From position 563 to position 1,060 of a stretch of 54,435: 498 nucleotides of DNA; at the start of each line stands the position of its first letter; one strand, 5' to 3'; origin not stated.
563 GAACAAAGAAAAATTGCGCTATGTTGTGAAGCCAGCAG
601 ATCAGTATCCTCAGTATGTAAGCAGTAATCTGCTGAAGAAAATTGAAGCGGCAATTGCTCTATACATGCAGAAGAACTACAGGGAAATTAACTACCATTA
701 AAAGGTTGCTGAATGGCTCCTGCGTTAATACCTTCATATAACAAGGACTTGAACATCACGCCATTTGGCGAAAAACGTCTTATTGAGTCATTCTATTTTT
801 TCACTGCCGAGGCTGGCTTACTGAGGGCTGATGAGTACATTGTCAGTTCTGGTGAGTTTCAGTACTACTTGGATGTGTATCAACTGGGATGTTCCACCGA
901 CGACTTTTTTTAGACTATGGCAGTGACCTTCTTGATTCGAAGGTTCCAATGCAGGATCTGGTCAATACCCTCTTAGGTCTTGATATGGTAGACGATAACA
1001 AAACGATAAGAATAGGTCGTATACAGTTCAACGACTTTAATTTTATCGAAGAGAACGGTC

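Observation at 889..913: Reading frame of the second cargo gene is broken at a T7 homopolymer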

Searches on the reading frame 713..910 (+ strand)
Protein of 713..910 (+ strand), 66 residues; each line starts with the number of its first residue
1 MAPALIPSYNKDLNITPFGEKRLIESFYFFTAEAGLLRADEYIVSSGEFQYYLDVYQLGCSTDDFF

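Call 49: list_cluster_members(proteins=[window:713-910:+, window:889-1476:+, window:985-1476:+, P0021])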
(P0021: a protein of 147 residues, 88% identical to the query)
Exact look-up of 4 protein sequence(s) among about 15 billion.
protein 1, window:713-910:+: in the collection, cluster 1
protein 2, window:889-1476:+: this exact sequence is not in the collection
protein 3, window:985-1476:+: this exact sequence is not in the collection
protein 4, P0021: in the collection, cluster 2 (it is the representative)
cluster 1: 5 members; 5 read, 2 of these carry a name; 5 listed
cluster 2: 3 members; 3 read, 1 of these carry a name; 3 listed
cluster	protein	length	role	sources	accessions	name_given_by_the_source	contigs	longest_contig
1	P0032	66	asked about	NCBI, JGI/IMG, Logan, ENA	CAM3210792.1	hypothetical protein ESCO106017_22095 [Escherichia coli]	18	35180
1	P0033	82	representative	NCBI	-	-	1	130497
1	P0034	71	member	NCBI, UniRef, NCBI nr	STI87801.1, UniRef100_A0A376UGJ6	Uncharacterised protein [Escherichia coli] | Uncharacterized protein n=1 Tax=Escherichia coli TaxID=562 RepID=A0A376UGJ6_ECOLX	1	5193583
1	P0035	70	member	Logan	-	-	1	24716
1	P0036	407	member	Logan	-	-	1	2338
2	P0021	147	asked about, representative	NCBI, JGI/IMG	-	hypothetical protein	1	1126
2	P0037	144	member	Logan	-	-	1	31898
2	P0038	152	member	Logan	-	-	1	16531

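Call 52: find_encoding_contigs(protein=P0032, flank=3000, max_places=10)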
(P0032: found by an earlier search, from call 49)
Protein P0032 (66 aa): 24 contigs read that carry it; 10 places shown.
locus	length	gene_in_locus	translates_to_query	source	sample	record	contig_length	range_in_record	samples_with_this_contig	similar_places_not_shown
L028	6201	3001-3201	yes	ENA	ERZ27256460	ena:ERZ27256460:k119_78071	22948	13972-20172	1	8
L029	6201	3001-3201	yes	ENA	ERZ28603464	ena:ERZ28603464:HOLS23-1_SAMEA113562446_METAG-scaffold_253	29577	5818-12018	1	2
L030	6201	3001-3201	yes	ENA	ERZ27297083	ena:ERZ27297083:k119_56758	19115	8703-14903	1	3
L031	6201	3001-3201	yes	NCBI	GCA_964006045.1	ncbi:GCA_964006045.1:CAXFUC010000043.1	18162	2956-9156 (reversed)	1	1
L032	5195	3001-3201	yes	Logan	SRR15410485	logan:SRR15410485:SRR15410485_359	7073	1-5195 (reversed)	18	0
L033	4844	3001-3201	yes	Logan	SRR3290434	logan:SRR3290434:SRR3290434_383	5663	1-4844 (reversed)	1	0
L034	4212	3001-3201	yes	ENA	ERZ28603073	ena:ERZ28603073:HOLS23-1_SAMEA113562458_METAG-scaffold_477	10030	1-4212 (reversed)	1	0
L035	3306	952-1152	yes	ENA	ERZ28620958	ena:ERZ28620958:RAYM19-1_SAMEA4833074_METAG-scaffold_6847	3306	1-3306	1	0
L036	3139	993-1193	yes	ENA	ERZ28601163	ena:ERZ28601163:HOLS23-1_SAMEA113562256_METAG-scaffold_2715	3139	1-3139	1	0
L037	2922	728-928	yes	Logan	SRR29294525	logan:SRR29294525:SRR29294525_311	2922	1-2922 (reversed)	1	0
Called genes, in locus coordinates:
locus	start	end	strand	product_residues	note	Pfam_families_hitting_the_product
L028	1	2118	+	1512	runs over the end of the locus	PF16168:AIDA, PF03212:Pertactin, PF05887:Trypan_PARP, PF03797:Autotransporter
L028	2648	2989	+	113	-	-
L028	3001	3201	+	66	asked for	-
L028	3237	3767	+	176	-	-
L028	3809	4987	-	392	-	PF12167:Arm-DNA-bind_2, PF00589:Phage_integrase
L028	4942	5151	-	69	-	-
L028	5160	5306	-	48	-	-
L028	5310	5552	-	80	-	PF13973:DUF4222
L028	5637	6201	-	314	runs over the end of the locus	-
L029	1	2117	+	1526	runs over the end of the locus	-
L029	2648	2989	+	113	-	-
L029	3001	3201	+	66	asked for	-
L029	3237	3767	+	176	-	-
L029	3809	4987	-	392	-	PF12167:Arm-DNA-bind_2, PF00589:Phage_integrase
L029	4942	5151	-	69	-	-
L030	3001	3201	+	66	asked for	-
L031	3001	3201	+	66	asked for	-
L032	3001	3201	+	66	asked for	-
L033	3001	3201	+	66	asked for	-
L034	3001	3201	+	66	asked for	-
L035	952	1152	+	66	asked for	-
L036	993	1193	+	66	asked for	-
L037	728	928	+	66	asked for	-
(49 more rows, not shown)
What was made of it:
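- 713..913 (+): 5' fragment of cargo gene 2 (66 codons plus TAG). It holds the N-terminal beta extension, and translation stops at the start of helix alpha-1. This exact 66-aa product (P0032) is on record from NCBI, JGI, ENA and Logan assemblies (calls 49, 52).
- Checked: Gene callers on other T7 contigs choose ATG 949 (176 aa) instead (call 52).
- The 66-aa fragment is on at least 24 contigs from ENA metagenome assemblies, Logan and an NCBI genome (calls 49, 52).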

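Call 54: find_encoding_contigs(protein=P0034, flank=1500, max_places=4)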
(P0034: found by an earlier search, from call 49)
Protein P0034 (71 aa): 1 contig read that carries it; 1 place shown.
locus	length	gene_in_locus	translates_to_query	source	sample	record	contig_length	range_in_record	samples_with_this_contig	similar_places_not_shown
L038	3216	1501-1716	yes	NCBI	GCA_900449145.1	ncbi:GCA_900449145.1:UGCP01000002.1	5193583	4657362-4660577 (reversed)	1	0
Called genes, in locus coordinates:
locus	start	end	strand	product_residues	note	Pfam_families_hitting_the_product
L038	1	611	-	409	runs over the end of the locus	PF13356:Arm-DNA-bind_3, PF22022:Phage_int_M, PF00589:Phage_integrase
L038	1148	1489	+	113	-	-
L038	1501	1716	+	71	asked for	-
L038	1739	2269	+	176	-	-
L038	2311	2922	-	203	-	PF00589:Phage_integrase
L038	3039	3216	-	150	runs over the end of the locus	PF12167:Arm-DNA-bind_2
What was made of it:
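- The T9 case comes from an assembly whose integrase is also split (call 54), so it may be a sequencing error.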

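Call 55: find_encoding_contigs(protein=P0035, flank=1500, max_places=4)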
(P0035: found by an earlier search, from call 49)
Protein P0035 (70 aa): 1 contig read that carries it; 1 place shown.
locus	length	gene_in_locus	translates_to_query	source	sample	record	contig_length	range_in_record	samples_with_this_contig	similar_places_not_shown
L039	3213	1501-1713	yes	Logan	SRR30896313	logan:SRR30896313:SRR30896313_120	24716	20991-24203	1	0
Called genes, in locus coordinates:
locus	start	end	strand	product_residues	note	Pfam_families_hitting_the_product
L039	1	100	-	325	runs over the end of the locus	PF08943:CsiD, PF02668:TauD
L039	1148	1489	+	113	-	-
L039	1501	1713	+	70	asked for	-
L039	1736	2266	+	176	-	-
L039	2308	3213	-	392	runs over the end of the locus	PF12167:Arm-DNA-bind_2, PF00589:Phage_integrase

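Call 56: find_encoding_contigs(protein=P0033, flank=1500, max_places=4)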
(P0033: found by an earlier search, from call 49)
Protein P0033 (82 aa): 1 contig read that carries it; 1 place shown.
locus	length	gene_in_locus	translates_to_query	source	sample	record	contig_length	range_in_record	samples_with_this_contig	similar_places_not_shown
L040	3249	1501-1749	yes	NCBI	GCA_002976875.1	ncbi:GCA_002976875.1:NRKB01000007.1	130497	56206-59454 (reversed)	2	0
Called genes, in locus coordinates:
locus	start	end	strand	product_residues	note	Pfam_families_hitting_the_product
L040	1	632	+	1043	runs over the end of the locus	PF04313:HSDR_N, PF04851:ResIII, PF18766:SWI2_SNF2, PF22679:T1R_D3-like, PF11867:T1RH-like_C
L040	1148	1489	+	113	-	-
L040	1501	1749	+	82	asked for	-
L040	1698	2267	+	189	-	-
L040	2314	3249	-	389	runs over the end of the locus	PF12167:Arm-DNA-bind_2, PF00589:Phage_integrase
